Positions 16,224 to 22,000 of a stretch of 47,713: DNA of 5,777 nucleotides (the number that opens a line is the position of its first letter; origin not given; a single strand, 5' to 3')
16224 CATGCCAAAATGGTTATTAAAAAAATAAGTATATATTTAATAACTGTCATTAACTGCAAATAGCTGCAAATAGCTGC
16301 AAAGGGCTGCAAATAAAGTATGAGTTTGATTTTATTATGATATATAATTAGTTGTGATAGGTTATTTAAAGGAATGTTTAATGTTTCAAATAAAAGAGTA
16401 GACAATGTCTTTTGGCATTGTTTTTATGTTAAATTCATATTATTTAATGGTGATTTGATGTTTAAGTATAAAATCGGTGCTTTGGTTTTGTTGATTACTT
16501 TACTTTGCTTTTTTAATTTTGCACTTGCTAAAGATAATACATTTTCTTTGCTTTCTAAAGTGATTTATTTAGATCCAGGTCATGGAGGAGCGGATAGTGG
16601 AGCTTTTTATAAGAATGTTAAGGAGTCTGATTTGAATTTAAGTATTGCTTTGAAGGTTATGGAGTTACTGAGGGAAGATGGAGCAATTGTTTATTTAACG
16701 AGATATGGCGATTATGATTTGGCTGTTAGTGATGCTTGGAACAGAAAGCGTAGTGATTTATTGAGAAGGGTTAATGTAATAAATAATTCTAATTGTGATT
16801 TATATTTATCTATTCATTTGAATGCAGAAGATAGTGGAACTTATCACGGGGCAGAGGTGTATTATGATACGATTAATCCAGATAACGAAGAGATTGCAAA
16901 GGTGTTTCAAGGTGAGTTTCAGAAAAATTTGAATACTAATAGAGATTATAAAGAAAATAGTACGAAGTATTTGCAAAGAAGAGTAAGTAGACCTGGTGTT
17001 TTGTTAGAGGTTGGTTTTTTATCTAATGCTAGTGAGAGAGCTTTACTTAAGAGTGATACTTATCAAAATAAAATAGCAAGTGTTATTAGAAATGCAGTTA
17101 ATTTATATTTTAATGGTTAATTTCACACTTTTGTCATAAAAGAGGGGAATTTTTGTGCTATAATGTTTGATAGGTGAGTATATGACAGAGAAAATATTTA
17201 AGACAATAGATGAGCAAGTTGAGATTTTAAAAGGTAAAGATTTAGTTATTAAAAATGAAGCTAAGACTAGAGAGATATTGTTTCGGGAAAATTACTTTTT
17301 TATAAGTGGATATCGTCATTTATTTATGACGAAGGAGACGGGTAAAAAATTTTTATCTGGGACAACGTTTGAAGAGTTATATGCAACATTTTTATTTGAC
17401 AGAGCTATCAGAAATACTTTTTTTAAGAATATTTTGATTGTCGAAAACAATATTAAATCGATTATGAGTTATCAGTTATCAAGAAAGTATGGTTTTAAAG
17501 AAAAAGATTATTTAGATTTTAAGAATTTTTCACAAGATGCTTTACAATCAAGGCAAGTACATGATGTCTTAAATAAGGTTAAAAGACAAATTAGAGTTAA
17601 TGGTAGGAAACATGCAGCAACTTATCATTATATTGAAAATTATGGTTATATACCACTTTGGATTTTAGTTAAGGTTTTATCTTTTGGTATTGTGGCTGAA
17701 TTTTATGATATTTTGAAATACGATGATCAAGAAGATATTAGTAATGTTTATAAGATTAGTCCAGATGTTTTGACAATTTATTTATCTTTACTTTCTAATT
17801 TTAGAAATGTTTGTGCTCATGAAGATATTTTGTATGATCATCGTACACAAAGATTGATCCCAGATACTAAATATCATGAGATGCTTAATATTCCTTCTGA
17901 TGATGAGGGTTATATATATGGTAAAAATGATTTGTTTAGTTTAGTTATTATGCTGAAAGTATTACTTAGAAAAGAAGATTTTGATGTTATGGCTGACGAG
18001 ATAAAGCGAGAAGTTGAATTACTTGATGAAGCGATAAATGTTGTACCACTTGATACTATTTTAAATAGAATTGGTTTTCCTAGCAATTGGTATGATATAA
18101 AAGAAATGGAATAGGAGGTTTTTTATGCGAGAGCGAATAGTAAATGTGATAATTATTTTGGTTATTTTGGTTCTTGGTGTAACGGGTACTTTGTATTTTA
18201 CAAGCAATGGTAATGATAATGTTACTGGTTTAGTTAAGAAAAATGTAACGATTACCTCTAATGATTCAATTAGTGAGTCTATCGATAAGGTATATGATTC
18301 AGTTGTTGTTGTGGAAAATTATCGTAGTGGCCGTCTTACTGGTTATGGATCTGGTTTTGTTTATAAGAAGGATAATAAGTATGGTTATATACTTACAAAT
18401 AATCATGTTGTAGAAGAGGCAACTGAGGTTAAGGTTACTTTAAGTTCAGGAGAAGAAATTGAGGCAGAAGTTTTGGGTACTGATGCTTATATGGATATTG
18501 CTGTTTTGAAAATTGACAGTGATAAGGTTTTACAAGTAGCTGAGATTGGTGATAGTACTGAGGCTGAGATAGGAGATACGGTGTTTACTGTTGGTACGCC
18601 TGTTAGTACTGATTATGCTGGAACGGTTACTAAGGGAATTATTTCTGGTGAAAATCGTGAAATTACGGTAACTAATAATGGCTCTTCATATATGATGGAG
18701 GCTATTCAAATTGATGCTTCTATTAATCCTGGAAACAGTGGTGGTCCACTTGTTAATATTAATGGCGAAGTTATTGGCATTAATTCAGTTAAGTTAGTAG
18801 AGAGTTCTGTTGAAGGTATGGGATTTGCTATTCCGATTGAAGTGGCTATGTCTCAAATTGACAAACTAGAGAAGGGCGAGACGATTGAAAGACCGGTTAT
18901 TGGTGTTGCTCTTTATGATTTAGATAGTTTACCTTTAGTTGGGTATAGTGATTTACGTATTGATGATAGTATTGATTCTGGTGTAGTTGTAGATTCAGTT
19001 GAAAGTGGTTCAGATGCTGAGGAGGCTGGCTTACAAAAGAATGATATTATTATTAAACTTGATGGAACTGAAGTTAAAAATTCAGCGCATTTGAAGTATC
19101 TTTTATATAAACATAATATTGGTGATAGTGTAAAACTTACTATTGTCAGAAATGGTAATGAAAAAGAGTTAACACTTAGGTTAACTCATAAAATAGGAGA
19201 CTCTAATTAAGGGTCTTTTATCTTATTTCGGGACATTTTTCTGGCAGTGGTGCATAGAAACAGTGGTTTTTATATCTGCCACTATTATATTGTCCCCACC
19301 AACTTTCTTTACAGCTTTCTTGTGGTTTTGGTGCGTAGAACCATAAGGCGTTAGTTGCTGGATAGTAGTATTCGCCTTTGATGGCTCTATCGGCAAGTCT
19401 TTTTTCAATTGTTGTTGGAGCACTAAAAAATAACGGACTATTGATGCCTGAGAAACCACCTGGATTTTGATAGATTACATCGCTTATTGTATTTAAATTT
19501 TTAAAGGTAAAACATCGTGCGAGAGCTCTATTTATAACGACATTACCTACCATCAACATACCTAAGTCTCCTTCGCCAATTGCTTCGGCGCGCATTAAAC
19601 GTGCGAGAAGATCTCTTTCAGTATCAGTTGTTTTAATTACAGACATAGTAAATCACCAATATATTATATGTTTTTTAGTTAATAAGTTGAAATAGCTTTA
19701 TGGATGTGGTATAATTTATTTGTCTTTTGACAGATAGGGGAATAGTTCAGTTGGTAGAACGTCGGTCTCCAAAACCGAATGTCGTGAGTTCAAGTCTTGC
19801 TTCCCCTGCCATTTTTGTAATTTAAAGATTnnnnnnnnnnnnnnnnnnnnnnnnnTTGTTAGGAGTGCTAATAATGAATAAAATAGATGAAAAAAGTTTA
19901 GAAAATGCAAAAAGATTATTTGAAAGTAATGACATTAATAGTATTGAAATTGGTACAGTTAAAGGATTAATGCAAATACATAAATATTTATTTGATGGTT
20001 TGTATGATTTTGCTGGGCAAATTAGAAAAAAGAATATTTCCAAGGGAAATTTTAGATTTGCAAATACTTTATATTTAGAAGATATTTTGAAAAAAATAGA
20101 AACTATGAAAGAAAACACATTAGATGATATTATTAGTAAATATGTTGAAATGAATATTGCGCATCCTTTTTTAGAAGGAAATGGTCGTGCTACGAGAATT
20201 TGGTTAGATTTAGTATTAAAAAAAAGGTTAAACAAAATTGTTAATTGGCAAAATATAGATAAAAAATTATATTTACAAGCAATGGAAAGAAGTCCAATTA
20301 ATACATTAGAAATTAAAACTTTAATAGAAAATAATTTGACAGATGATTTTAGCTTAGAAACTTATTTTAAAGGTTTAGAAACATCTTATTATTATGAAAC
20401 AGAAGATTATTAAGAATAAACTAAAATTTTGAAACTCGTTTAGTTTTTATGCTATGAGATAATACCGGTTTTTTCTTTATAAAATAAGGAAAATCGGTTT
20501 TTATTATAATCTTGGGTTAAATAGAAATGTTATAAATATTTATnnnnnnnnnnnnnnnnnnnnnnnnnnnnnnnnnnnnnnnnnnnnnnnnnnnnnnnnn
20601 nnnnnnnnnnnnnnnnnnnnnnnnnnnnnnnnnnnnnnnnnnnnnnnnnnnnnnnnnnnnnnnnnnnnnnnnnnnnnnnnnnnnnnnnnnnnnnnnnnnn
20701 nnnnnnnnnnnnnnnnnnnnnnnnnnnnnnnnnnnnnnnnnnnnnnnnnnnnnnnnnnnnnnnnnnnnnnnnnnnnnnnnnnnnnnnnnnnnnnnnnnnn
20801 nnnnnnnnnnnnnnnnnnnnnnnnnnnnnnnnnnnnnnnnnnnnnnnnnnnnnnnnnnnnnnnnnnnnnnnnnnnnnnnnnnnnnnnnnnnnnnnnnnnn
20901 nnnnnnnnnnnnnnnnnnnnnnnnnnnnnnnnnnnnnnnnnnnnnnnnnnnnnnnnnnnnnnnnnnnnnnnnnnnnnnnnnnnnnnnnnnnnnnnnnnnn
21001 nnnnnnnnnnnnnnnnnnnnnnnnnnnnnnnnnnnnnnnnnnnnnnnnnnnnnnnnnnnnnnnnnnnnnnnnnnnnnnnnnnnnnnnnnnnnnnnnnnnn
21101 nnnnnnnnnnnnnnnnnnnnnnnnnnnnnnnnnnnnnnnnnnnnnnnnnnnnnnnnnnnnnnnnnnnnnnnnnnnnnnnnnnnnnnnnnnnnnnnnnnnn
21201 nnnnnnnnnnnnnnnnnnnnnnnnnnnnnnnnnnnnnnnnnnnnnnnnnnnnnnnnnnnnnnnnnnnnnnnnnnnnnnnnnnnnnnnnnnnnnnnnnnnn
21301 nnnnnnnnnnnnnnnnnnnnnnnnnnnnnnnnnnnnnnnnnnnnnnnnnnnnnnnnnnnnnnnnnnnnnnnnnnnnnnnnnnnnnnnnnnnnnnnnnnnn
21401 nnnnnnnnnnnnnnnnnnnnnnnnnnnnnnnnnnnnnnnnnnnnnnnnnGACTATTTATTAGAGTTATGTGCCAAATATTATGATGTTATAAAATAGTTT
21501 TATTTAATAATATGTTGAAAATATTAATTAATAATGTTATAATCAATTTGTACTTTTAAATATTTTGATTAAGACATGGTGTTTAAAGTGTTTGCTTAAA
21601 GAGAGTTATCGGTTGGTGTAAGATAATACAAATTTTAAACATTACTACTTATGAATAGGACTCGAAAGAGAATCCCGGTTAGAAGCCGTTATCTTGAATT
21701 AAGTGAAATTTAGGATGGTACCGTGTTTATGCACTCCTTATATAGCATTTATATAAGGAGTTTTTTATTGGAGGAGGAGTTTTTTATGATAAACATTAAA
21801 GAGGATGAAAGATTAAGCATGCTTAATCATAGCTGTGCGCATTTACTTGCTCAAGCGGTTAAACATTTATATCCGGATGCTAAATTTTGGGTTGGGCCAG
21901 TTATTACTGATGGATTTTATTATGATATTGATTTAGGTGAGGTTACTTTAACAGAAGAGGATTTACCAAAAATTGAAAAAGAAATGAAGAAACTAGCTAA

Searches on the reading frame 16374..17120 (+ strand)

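Call 64: search_protein_families(library=pfam, proteins=[window:16374-17120:+], max_evalue=0.0001)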
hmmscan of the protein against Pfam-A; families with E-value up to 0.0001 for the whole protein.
window:16374-17120:+ (248 aa): 1 family
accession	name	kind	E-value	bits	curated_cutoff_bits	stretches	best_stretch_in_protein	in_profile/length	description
PF01520.23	Amidase_3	-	2.7e-43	148.5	27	1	64-242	1-172/174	N-acetylmuramoyl-L-alanine amidase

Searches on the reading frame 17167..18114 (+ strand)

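Call 64: search_protein_families(library=pfam, proteins=[window:17167-18114:+], max_evalue=0.0001)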
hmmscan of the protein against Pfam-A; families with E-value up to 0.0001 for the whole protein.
window:17167-18114:+ (315 aa): 1 family
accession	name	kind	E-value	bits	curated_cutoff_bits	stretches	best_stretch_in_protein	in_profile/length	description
PF07751.16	Abi_2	-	2.3e-39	136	25.6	1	36-224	1-184/184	Abi-like protein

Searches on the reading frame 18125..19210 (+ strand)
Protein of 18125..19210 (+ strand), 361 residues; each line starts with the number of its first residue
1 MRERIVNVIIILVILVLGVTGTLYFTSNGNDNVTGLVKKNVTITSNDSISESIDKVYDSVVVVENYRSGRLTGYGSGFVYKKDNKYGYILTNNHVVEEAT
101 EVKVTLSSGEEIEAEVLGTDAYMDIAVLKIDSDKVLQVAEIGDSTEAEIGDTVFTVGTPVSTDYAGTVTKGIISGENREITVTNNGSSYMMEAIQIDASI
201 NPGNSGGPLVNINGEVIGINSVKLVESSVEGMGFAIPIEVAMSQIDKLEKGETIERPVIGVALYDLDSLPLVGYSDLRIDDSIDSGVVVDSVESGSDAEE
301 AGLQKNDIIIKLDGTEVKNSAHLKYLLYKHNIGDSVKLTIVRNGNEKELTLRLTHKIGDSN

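Call 64: search_protein_families(library=pfam, proteins=[window:18125-19210:+], max_evalue=0.0001)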
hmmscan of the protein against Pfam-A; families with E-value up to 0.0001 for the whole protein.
window:18125-19210:+ (361 aa): 5 families
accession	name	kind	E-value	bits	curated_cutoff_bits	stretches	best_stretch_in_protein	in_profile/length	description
PF13365.12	Trypsin_2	-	3e-32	112.8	27.6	1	75-219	1-144/144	Trypsin-like peptidase domain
PF00089.32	Trypsin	-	1.1e-18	68.3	20.6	1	87-240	35-215/220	Trypsin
PF13180.12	PDZ_2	-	1.4e-18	67.4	27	1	257-352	1-79/80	PDZ domain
PF00595.29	PDZ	-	2.4e-09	37.9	23.2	1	278-340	23-80/81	PDZ domain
PF17820.7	PDZ_6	-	4.7e-09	36.3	27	1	288-342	1-54/54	PDZ domain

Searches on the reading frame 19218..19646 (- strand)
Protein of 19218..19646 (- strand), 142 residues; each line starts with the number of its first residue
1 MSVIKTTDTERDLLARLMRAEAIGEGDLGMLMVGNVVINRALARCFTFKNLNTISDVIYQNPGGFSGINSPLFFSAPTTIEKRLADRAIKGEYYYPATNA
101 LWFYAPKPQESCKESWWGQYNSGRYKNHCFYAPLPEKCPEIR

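Call 64: search_protein_families(library=pfam, proteins=[window:19218-19646:-], max_evalue=0.0001)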
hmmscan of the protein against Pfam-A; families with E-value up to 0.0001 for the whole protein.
window:19218-19646:- (142 aa): 1 family
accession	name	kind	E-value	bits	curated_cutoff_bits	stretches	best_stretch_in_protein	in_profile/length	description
PF07486.17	Hydrolase_2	-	2.3e-17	63.9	27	1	24-131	1-100/100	Cell Wall Hydrolase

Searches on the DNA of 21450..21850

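Call 105: search_rna_families(source=window, start=21450, end=21850, threshold=evalue, max_evalue=1)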
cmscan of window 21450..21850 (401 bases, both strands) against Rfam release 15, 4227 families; matches with E-value up to 1: 1.
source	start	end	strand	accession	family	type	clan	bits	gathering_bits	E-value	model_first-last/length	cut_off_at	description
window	21556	21741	+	RF00230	T-box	Cis-reg; leader;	-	77.6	93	2.8e-17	1-219/219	no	T-box leader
